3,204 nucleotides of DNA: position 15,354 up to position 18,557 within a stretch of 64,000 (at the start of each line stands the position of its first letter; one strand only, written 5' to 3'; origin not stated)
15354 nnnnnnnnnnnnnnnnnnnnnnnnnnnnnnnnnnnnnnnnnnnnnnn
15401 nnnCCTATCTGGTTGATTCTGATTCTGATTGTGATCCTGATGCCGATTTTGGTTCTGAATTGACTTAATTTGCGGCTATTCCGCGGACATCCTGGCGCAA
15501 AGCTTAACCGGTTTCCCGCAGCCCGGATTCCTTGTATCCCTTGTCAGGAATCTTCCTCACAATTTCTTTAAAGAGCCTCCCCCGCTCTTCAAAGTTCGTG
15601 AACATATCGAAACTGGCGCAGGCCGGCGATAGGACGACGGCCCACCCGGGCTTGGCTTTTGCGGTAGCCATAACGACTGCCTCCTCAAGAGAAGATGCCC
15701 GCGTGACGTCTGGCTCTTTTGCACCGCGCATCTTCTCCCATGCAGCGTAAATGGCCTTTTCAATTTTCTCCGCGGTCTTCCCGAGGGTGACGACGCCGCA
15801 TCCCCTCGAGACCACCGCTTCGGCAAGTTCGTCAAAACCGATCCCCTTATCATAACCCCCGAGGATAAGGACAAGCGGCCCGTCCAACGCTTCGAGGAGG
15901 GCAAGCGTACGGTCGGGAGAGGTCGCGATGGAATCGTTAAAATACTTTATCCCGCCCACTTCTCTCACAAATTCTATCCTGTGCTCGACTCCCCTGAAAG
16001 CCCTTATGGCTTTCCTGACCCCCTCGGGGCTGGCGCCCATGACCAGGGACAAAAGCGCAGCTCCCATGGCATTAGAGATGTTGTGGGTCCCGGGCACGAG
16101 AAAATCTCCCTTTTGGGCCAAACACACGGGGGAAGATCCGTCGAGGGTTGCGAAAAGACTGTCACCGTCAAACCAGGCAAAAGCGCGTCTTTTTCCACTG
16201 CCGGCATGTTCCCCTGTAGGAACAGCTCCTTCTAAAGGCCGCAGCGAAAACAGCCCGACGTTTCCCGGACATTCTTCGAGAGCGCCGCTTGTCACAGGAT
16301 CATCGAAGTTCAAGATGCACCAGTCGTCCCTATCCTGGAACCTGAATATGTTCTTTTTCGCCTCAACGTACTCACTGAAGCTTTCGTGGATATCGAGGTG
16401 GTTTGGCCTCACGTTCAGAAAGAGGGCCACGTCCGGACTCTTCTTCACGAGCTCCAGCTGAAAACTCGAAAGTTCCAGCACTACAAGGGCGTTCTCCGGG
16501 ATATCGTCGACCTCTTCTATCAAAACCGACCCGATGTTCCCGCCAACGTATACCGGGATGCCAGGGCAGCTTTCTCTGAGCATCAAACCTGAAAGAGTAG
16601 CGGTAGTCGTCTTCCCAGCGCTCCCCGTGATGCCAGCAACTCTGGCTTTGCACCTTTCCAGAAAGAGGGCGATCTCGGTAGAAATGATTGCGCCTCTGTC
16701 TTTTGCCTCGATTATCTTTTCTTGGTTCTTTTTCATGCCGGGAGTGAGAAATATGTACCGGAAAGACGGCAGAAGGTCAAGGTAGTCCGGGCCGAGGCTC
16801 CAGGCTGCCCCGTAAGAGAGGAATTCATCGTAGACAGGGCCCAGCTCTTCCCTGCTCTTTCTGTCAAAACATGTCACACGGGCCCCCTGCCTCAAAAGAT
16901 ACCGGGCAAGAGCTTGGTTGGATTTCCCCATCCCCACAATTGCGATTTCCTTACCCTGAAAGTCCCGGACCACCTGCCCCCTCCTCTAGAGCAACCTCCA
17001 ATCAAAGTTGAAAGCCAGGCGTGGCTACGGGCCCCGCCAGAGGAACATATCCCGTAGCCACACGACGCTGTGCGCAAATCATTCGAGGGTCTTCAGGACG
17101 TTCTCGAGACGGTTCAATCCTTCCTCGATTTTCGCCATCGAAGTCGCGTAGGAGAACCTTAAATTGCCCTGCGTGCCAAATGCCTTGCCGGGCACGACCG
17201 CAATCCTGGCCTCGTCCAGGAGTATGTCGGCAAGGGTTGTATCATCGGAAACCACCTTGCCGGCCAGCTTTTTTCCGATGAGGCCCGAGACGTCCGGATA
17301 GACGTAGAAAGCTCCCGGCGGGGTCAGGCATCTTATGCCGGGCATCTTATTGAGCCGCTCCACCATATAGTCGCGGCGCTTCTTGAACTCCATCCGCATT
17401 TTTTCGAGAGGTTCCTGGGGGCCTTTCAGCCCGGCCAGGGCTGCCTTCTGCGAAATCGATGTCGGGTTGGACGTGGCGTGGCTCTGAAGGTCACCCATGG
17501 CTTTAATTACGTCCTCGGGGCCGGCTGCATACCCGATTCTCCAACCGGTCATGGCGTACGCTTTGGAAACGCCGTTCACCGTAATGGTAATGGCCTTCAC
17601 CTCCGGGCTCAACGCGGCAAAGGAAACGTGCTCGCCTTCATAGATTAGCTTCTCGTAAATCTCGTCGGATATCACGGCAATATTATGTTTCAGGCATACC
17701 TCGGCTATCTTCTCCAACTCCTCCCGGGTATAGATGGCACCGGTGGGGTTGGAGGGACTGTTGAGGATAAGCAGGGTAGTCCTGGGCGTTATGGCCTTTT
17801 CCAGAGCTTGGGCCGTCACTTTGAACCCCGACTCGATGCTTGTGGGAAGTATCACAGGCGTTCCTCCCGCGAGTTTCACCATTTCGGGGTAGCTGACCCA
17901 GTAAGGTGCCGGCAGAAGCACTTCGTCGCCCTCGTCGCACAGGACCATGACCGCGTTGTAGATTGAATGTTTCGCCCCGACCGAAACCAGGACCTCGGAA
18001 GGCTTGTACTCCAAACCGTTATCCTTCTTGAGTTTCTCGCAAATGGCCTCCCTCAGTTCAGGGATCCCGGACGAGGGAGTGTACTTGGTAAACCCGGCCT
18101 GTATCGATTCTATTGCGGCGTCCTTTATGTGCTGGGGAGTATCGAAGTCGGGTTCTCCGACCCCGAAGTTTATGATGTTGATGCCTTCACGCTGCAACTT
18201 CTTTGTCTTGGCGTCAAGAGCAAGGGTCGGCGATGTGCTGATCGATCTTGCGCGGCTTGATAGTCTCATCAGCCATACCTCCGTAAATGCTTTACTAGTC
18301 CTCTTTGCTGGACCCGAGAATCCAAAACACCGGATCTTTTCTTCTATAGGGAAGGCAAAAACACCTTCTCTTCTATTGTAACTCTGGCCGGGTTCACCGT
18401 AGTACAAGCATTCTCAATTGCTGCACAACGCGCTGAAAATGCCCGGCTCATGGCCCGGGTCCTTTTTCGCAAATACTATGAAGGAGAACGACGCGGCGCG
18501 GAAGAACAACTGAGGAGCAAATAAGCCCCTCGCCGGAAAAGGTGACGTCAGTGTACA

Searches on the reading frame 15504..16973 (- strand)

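Call 89: search_protein_families(library=pfam, proteins=[window:15504-16973:-], max_evalue=0.00001)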
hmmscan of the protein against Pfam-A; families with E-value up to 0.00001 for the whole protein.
window:15504-16973:- (489 aa): 3 families
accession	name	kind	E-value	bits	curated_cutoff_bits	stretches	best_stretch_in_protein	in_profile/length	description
PF08245.18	Mur_ligase_M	-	6.9e-22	78.8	24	1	115-307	1-198/200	Mur ligase middle domain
PF02875.26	Mur_ligase_C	-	2.6e-13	51.3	28.4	1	331-452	1-127/127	Mur ligase, glutamate ligase domain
PF21799.2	MurD-like_N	-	4.8e-08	33.6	27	1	8-97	1-86/88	Mur ligase MurD-like, N-terminal domain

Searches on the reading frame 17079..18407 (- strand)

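Call 89: search_protein_families(library=pfam, proteins=[window:17079-18407:-], max_evalue=0.00001)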
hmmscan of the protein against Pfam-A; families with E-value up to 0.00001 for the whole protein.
window:17079-18407:- (442 aa): 2 families
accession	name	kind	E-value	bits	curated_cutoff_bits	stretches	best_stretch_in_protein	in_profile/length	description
PF00155.27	Aminotran_1_2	-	2.4e-90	303.8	19.7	1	77-434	2-361/361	Aminotransferase class I and II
PF01041.23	DegT_DnrJ_EryC1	-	3.8e-06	26.8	19.8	1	157-248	61-145/360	DegT/DnrJ/EryC1/StrS aminotransferase family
